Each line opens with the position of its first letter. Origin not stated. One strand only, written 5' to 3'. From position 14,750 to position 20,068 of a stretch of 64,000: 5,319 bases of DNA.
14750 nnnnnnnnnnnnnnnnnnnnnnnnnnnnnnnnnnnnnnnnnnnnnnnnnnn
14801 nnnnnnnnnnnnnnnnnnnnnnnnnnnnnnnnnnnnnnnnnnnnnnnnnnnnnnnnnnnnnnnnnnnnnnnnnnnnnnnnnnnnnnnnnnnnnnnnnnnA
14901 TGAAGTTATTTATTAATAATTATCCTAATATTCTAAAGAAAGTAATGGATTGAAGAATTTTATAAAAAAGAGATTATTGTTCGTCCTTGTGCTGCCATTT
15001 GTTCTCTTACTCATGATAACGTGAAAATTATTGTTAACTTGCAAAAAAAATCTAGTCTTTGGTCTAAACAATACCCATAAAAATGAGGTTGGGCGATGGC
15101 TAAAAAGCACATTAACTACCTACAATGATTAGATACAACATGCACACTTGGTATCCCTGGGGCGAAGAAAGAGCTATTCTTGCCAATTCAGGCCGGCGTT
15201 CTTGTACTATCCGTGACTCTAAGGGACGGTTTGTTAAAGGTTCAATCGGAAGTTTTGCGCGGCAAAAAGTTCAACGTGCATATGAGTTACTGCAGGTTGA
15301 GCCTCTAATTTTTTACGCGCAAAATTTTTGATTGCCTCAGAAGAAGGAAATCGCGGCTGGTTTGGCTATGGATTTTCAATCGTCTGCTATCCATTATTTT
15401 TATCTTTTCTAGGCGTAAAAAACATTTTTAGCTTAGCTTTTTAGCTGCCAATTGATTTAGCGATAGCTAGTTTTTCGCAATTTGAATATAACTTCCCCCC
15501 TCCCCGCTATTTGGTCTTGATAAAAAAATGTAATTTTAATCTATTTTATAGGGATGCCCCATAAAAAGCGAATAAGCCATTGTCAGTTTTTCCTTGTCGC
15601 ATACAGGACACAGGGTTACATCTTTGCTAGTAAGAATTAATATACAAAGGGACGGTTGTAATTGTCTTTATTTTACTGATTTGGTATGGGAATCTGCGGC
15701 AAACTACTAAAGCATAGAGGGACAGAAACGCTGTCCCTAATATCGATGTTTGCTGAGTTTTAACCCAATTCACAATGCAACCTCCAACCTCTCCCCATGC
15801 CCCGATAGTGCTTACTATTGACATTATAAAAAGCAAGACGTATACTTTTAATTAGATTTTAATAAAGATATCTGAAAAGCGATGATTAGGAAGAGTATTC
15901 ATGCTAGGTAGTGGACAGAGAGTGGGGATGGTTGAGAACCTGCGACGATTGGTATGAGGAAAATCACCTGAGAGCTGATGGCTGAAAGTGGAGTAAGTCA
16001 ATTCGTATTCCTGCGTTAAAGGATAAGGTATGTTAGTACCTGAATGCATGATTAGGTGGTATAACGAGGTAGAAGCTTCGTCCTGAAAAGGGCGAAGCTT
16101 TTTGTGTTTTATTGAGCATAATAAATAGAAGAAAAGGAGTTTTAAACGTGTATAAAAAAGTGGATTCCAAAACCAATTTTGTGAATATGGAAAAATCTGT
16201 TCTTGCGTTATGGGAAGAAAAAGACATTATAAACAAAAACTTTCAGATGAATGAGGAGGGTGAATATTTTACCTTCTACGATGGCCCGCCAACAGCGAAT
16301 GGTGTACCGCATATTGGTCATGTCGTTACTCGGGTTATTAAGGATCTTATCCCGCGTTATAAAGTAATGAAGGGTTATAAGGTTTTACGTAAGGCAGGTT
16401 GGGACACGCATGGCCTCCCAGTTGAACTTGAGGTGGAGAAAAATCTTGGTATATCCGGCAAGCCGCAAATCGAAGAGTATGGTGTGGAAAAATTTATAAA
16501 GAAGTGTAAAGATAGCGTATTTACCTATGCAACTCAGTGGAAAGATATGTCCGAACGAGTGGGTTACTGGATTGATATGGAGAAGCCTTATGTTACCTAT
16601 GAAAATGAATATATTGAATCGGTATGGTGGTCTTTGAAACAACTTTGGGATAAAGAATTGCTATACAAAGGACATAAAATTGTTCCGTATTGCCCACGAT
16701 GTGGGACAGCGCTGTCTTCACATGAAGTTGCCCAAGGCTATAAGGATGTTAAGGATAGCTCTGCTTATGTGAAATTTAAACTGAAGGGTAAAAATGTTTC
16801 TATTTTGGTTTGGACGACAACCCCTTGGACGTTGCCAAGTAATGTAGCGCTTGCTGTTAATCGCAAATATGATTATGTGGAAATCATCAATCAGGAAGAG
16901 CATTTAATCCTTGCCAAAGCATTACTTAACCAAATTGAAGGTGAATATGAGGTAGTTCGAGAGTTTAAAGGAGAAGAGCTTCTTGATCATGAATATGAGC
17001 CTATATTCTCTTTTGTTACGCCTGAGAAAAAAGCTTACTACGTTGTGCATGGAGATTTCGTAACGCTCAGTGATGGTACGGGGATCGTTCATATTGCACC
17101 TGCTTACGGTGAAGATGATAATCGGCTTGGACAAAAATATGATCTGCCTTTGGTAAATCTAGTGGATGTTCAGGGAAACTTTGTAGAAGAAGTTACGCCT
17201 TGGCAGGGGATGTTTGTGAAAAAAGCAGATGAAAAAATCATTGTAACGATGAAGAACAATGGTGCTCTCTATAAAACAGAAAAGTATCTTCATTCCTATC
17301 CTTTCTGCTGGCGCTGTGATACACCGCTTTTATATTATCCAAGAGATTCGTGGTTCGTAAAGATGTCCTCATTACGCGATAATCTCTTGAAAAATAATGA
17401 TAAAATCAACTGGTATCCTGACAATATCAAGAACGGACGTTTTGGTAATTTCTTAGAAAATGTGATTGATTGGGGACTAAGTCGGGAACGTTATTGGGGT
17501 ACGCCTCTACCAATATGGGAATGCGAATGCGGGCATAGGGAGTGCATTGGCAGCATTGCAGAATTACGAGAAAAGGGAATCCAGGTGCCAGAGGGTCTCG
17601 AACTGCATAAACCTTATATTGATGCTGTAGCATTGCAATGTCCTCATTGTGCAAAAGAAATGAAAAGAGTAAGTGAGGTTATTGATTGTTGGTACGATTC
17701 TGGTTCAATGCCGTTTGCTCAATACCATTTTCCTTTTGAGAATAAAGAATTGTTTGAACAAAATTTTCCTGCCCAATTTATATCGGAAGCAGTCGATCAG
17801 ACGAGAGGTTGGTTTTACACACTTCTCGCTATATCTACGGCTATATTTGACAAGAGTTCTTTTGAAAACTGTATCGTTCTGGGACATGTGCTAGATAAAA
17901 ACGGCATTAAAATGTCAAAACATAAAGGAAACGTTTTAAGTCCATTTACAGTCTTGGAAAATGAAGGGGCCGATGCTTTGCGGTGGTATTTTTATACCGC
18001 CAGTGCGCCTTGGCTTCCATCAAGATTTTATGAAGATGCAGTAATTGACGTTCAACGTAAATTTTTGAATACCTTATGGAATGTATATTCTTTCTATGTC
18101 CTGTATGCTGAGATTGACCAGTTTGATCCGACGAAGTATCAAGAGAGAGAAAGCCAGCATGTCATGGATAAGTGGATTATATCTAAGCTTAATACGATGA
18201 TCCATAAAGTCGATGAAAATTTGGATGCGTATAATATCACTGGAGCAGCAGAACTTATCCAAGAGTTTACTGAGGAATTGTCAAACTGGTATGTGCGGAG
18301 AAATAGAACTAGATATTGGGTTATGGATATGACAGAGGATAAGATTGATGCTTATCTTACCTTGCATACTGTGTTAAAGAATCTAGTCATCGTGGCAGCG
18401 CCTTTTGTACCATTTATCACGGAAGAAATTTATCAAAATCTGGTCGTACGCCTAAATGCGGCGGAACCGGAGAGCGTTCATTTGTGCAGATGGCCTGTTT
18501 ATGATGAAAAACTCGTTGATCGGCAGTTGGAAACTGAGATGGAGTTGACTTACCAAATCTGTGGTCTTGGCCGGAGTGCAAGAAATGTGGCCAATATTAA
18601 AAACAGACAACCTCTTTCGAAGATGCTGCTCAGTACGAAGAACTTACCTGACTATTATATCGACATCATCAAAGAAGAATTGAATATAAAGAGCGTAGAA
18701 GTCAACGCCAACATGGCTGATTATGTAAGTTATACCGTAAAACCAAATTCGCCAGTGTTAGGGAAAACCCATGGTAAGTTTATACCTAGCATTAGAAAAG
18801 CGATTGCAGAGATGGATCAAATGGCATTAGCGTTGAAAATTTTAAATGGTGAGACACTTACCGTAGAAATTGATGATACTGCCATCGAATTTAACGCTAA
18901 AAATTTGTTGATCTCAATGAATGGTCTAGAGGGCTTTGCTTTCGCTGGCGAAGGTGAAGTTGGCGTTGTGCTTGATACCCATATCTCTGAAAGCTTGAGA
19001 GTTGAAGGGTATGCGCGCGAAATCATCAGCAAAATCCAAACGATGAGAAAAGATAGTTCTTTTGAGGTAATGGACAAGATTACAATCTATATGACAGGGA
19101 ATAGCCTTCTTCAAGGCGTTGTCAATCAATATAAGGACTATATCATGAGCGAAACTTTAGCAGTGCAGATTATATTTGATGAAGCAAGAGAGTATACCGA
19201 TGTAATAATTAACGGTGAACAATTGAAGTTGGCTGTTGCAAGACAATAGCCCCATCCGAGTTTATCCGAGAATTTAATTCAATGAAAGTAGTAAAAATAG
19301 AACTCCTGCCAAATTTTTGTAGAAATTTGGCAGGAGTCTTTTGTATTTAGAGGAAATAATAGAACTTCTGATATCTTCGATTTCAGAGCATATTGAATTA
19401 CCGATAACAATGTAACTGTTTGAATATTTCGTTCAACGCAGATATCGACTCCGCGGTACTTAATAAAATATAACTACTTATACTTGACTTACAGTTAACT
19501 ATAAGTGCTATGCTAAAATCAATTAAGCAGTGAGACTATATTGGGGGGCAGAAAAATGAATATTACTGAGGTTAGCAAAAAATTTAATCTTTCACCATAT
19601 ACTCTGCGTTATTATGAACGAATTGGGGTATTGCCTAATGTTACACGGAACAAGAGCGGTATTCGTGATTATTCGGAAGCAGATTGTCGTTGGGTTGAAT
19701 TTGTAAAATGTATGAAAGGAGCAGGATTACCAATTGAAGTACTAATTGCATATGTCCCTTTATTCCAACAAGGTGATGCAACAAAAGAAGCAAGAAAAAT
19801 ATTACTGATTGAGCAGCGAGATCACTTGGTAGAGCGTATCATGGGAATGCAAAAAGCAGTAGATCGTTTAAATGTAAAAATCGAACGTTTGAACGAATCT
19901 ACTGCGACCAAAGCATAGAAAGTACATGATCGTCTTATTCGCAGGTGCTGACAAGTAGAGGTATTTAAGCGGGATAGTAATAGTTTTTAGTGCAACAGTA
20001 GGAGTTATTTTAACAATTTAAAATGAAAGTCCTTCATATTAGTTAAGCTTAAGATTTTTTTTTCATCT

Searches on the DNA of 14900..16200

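Call 61: search_rna_families(source=window, start=14900, end=16200, threshold=evalue, max_evalue=0.1)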
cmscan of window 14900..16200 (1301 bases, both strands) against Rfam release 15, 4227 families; matches with E-value up to 0.1: 3.
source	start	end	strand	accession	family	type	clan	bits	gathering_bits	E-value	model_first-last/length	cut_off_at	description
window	15873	16088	+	RF00230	T-box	Cis-reg; leader;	-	86.8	93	3.8e-19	1-219/219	no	T-box leader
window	15242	15335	+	RF03816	MIR6297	Gene; miRNA;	-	27.1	114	0.02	1-107/107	no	MIR6297 microRNA precursor family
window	15962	16098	+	RF02656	sot0042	Gene; sRNA;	-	17.1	88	0.079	1-174/174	no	Sense overlapping transcript RNA 0042 (sot)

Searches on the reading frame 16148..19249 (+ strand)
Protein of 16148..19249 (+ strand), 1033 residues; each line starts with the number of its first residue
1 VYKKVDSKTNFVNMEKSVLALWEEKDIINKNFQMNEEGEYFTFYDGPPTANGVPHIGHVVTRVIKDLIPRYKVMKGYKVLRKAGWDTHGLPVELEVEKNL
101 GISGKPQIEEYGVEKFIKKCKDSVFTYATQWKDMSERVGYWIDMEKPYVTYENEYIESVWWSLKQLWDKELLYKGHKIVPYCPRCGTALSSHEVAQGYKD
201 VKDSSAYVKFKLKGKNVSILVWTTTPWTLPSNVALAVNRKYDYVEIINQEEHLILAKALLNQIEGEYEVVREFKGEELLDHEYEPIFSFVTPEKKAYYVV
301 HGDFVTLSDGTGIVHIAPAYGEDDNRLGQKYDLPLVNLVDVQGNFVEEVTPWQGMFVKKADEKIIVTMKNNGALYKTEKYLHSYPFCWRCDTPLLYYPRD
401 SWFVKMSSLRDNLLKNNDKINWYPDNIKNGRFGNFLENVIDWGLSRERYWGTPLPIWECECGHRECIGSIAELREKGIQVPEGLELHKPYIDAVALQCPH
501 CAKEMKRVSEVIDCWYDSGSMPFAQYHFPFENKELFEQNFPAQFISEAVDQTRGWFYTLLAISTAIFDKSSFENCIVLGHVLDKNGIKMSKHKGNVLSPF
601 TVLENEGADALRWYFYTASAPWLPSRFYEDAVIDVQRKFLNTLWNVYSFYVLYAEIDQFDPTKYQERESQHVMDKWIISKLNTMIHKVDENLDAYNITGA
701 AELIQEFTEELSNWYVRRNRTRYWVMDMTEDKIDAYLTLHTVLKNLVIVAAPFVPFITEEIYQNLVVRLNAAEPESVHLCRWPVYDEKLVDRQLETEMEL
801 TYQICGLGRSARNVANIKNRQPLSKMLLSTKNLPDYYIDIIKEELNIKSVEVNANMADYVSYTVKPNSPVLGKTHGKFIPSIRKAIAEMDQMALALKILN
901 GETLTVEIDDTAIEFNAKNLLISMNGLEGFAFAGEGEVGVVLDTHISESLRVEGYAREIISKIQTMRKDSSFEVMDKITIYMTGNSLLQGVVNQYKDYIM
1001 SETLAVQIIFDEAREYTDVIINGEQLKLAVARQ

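Call 13: find_related_loci(query=window:16148-19249:+, collection=genome_contigs, flank=10000)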
Query window:16148-19249:+ (1033 aa) in genome_contigs; peptide patterns used: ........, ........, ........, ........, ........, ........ (x = any residue, [..] = any of these).
47 stretches matched a pattern; 21 encode a relative of the query (tblastn E <= 1e-3); 21 distinct loci.
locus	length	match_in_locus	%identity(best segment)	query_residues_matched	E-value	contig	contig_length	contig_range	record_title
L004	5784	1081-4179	88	1-1033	0e+0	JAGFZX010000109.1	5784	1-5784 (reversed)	MAG: Bacillota bacterium isolate CTSoil_075 scaffold_3949, whole genome shotgun sequence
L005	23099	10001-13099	88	1-1033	0e+0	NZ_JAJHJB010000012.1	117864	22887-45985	Pelosinus baikalensis strain Bkl1 NODE_12_length_117864_cov_57.795958, whole genome shotgun sequence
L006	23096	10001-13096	86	1-1032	0e+0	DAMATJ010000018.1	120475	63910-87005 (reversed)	MAG TPA_asm: Pelosinus fermentans isolate CTOTU48474 NODE_55_length_120475_cov_14.164989, whole genome shotgun sequence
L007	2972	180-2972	97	1-931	0e+0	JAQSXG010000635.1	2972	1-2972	MAG: Neobacillus sp. isolate L_E1_T20_A_bin.13 scaffold_69209, whole genome shotgun sequence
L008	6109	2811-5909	86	1-1033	0e+0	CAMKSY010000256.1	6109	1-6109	MAG: uncultured Pelosinus sp. isolate SRR12377472_bin.15_metawrap_v1.3_MAG genome assembly, contig: SRR12377472_2772, wh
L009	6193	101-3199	85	1-1033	0e+0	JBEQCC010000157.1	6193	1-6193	MAG: Pelosinus sp. isolate 05_S201.semibin_refined.005_sub NODE_7322_length_6241_cov_1.156362:0-6241, whole genome shotg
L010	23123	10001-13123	57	1-1032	0e+0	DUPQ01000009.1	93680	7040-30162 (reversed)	MAG TPA_asm: Clostridiaceae bacterium isolate AS08sgBPME_331 29306_AS08, whole genome shotgun sequence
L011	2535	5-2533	65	1-841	0e+0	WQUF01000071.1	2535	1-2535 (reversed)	MAG: Oscillospiraceae bacterium isolate Cu122P5bin16 JGI20166J26741_10275005, whole genome shotgun sequence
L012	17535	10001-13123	55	1-1032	0e+0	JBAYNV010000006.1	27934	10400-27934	MAG: Clostridia bacterium isolate SO_2016_LW1_8 scaffold01448_LW64-88_2016, whole genome shotgun sequence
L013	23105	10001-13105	67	1-1033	0e+0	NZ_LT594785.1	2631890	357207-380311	Clostridium mediterraneense strain Marseille-P2434T, whole genome shotgun sequence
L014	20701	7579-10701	56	1-1032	0e+0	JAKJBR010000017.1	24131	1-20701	MAG: Bacillota bacterium isolate UR.bin177 UR_contig_4919, whole genome shotgun sequence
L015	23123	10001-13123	56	1-1032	0e+0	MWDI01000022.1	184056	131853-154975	MAG: Firmicutes bacterium ADurb.Bin146 BWX97_contig000022, whole genome shotgun sequence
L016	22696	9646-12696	41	1-1031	0e+0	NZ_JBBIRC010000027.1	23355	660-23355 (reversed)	MAG: Ferroplasma sp. isolate PFF170222_bin_340 NODE_182_length_23355_cov_111.713, whole genome shotgun sequence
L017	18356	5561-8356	49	1-1008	0e+0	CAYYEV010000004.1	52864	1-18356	MAG TPA_asm: uncultured Candidatus Saccharibacteria bacterium isolate SRP239243_co1_80 genome assembly, contig: NODE_735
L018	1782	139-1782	64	1-547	0e+0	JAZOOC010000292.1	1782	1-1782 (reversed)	MAG: Clostridia bacterium isolate T1900045634_YK20190328.MAGScoT_cleanbin_000007 SGB_8074_k141_2024999, whole genome sho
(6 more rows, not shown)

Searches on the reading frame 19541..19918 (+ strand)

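Call 19: search_protein_families(library=pfam, proteins=[window:19541-19918:+], max_evalue=0.00001)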
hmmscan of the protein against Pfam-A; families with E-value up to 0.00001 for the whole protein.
window:19541-19918:+ (125 aa): 2 families
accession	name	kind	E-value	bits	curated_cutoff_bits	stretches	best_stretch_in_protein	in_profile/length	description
PF13411.12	MerR_1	-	7.4e-16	58.5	21.6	1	6-68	1-62/69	MerR HTH family regulatory protein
PF00376.29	MerR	-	4.9e-13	49.1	28.2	1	7-44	1-38/38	MerR family regulatory protein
